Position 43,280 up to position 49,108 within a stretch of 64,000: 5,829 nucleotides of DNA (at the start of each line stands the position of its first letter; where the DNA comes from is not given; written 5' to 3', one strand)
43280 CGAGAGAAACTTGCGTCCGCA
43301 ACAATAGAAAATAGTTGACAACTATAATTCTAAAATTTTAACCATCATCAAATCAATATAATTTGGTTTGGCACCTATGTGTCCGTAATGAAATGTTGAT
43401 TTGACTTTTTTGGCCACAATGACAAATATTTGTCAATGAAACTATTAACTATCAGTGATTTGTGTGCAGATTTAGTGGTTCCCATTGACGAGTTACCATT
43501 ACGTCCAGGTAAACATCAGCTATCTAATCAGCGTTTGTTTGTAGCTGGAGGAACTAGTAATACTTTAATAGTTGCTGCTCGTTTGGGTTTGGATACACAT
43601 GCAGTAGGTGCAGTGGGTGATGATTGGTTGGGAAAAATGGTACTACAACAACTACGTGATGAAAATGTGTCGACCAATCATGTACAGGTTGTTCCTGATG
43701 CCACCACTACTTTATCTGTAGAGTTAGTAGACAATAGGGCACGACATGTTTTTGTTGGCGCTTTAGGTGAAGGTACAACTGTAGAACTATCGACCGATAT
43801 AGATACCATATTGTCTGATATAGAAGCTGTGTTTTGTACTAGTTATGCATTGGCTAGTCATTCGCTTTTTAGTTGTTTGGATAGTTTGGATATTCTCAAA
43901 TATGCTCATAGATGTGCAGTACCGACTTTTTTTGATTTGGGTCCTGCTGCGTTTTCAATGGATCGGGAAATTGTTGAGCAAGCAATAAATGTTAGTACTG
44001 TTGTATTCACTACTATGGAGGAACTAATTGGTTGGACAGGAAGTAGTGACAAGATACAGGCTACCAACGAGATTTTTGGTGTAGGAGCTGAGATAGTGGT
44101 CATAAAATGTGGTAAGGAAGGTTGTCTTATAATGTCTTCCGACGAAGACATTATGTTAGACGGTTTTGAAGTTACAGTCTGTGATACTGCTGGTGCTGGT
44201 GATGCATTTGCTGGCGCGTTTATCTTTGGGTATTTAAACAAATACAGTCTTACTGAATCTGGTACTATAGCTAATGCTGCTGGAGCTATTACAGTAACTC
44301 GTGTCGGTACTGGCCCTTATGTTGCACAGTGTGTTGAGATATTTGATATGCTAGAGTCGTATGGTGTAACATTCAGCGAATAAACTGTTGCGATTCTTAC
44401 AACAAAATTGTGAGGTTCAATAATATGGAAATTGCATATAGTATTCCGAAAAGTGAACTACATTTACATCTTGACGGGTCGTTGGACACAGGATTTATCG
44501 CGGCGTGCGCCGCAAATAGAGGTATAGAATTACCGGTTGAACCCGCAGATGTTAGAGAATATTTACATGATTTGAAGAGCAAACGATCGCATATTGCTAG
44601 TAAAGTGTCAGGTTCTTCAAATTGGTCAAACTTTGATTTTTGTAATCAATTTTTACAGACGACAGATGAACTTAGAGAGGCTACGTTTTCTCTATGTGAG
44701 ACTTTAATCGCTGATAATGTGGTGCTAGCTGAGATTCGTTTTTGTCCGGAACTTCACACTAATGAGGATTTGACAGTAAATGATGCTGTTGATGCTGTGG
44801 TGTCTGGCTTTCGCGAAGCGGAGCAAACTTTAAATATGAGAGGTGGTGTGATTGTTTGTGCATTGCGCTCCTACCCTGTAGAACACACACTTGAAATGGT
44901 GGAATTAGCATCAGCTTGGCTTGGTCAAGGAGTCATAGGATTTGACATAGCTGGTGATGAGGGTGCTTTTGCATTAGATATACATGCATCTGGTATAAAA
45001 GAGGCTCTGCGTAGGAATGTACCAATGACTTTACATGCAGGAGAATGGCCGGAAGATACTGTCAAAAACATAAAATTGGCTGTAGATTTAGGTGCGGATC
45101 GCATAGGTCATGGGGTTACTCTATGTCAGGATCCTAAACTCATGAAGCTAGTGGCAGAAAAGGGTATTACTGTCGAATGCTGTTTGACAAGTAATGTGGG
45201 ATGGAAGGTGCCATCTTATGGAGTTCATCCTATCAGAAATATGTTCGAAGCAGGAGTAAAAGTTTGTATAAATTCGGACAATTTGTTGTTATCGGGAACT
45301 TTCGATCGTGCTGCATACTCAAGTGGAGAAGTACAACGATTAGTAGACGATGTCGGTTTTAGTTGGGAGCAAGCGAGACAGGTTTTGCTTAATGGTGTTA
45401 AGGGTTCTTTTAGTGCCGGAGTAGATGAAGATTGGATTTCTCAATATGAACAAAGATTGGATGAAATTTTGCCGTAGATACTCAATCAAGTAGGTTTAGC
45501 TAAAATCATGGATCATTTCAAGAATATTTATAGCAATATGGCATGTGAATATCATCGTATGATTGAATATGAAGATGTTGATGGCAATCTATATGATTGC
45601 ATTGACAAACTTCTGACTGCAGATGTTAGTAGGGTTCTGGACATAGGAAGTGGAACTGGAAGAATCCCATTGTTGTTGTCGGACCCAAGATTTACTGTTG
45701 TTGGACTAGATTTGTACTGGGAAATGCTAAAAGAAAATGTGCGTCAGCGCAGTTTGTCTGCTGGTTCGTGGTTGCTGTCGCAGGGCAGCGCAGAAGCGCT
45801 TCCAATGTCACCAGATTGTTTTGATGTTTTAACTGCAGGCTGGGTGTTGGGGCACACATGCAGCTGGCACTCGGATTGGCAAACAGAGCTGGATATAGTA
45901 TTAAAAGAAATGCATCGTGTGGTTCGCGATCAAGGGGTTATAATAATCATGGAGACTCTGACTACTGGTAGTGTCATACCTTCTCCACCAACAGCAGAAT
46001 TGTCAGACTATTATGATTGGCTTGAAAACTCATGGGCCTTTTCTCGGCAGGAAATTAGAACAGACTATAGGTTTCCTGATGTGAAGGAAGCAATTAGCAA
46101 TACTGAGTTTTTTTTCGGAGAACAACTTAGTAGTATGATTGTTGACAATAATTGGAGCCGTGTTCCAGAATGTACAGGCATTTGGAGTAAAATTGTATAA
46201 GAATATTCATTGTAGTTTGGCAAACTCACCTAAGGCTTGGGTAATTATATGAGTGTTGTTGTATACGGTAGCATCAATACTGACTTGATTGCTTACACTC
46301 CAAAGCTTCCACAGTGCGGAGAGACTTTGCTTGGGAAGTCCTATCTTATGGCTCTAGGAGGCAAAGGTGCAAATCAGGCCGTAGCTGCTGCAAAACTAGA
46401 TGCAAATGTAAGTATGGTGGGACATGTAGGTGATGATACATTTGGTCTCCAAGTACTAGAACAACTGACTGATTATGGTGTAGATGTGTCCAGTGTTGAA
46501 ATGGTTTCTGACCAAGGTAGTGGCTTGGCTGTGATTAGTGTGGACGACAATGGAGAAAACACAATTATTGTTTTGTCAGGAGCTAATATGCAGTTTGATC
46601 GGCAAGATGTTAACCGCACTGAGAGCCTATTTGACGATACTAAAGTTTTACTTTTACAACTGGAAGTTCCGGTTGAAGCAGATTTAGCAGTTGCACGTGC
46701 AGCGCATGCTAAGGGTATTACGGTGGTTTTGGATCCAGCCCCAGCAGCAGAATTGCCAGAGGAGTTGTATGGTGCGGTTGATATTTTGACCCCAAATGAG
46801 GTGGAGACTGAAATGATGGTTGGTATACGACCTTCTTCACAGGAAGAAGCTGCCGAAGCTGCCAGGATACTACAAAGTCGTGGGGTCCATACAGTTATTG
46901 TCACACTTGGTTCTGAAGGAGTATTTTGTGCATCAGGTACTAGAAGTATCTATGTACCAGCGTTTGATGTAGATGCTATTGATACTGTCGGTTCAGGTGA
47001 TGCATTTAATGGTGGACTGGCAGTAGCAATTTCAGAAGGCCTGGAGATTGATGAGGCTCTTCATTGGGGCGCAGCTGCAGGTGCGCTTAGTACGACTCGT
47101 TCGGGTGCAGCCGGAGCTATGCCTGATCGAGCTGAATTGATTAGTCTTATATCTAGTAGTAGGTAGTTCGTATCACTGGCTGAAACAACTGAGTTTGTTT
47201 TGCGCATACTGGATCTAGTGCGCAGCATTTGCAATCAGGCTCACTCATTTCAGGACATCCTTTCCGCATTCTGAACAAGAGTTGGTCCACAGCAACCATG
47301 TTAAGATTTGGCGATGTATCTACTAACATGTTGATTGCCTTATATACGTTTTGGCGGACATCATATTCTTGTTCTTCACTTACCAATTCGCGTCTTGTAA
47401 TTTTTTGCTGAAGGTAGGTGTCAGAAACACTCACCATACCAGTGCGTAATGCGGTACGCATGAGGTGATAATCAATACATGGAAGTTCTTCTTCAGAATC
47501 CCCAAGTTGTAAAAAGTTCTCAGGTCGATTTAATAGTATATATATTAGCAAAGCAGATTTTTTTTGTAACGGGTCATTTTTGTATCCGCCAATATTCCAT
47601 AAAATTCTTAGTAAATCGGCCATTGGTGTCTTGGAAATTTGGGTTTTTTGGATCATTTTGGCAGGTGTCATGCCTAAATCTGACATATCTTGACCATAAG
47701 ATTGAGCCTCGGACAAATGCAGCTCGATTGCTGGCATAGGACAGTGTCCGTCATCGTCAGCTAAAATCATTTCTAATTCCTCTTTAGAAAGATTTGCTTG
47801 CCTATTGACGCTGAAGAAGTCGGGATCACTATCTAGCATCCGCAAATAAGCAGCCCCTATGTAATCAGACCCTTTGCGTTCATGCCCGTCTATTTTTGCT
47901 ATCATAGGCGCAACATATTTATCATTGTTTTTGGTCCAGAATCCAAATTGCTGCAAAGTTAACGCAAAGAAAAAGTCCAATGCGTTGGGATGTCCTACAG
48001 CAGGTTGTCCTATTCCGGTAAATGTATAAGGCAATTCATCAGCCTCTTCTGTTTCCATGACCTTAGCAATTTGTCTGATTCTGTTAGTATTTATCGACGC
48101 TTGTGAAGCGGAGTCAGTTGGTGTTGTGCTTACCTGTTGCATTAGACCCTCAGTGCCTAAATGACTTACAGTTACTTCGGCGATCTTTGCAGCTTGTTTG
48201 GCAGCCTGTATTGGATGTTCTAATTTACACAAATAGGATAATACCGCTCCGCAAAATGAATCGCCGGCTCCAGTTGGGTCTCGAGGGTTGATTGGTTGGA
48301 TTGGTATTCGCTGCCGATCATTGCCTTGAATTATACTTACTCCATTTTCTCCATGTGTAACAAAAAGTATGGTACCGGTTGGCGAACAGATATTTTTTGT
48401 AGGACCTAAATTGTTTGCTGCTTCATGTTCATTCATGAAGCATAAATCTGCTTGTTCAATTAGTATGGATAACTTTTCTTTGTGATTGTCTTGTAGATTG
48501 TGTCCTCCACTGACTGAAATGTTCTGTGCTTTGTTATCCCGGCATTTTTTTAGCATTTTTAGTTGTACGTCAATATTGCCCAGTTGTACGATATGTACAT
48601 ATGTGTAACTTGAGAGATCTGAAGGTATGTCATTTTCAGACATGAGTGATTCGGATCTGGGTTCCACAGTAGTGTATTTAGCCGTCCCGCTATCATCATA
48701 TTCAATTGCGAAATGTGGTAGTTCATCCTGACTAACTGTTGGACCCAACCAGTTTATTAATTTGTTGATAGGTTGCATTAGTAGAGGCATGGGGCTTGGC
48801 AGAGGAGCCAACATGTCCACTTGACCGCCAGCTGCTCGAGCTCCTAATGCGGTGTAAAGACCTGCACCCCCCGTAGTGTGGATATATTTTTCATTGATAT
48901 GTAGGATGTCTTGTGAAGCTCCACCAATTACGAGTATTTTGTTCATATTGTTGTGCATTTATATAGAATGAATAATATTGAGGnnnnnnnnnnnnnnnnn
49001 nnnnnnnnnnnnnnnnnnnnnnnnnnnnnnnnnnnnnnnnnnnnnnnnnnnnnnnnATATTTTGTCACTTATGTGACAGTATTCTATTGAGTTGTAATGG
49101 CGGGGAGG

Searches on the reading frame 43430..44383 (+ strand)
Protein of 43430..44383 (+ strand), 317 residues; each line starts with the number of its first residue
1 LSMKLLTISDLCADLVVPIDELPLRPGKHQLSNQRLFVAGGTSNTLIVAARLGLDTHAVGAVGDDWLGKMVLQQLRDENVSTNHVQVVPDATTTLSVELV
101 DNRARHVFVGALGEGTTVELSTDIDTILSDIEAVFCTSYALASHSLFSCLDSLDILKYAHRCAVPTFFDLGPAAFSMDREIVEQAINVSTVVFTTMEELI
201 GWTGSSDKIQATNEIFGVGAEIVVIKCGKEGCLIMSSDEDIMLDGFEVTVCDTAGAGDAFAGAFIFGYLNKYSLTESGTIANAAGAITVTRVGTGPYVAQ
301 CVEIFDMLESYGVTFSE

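Call 11: search_protein_families(library=pfam, proteins=[window:43430-44383:+])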
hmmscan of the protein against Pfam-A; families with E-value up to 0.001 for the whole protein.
window:43430-44383:+ (317 aa): 1 family
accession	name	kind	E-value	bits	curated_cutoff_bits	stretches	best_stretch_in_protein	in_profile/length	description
PF00294.29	PfkB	-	9.5e-46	156.9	25.8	1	5-295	4-296/302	pfkB family carbohydrate kinase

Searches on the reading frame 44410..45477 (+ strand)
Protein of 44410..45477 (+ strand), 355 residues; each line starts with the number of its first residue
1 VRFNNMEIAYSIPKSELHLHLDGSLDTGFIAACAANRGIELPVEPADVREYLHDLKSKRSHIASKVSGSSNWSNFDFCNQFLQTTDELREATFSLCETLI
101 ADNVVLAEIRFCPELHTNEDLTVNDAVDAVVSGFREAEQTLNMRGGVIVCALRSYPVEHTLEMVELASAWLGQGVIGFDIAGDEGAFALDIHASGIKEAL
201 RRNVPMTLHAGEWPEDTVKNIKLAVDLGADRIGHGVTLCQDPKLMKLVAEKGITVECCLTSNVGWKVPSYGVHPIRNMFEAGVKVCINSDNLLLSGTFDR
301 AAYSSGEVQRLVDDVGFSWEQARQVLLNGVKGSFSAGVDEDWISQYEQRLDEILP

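Call 11: search_protein_families(library=pfam, proteins=[window:44410-45477:+])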
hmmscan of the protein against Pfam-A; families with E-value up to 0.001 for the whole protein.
window:44410-45477:+ (355 aa): 1 family
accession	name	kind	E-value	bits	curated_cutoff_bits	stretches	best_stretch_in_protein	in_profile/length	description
PF00962.28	A_deaminase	-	3.5e-59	201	27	1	13-335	1-315/330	Adenosine deaminase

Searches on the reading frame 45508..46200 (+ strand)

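Call 11: search_protein_families(library=pfam, proteins=[window:45508-46200:+])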
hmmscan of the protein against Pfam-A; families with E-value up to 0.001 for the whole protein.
window:45508-46200:+ (230 aa): 6 families
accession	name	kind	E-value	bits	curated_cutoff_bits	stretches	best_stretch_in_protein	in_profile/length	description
PF08241.18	Methyltransf_11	-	3.3e-13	50.5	21.2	1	44-147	1-95/95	Methyltransferase domain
PF13847.12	Methyltransf_31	-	2.7e-10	40.5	27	1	41-169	5-129/145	Methyltransferase domain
PF13649.12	Methyltransf_25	-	3e-10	41.1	27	1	43-143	1-97/97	Methyltransferase domain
PF01209.24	Ubie_methyltran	-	3.6e-09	36.8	20.1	1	40-150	48-154/233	ubiE/COQ5 methyltransferase family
PF13489.12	Methyltransf_23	-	3.4e-07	30.6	27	1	32-154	13-123/164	Methyltransferase domain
PF08242.18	Methyltransf_12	-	3.1e-06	28.3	30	1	44-145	1-98/98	Methyltransferase domain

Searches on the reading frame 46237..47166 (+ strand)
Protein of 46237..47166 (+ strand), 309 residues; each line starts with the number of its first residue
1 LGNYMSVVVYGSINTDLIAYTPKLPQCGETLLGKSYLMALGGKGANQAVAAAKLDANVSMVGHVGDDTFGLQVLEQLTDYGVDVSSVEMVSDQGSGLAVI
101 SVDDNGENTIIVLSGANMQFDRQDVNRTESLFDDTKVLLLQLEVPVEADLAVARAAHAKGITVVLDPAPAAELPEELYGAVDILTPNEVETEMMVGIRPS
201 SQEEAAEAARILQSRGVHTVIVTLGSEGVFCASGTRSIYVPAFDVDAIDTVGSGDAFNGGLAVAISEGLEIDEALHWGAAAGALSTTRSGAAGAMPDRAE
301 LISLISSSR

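Call 11: search_protein_families(library=pfam, proteins=[window:46237-47166:+])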
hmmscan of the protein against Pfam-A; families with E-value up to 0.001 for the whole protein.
window:46237-47166:+ (309 aa): 3 families
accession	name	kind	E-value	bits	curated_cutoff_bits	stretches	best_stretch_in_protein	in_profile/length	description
PF00294.29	PfkB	-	2.9e-69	234.2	25.8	1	6-297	3-301/302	pfkB family carbohydrate kinase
PF08543.17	Phos_pyr_kin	-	2.9e-10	40.4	27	1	158-278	97-224/246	Phosphomethylpyrimidine kinase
PF25270.1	Khk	-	4.7e-06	26.5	35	1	183-291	243-351/365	Prokaryotic ketohexokinase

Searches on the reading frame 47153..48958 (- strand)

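Call 11: search_protein_families(library=pfam, proteins=[window:47153-48958:-])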
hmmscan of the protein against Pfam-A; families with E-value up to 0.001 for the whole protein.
window:47153-48958:- (601 aa): 2 families
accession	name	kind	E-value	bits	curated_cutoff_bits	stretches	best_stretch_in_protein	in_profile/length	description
PF00294.29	PfkB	-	2.1e-17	63.9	25.8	1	137-270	152-296/302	pfkB family carbohydrate kinase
PF10343.14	Q_salvage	-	1.8e-05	24.9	25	1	323-446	7-128/285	Queuosine salvage protein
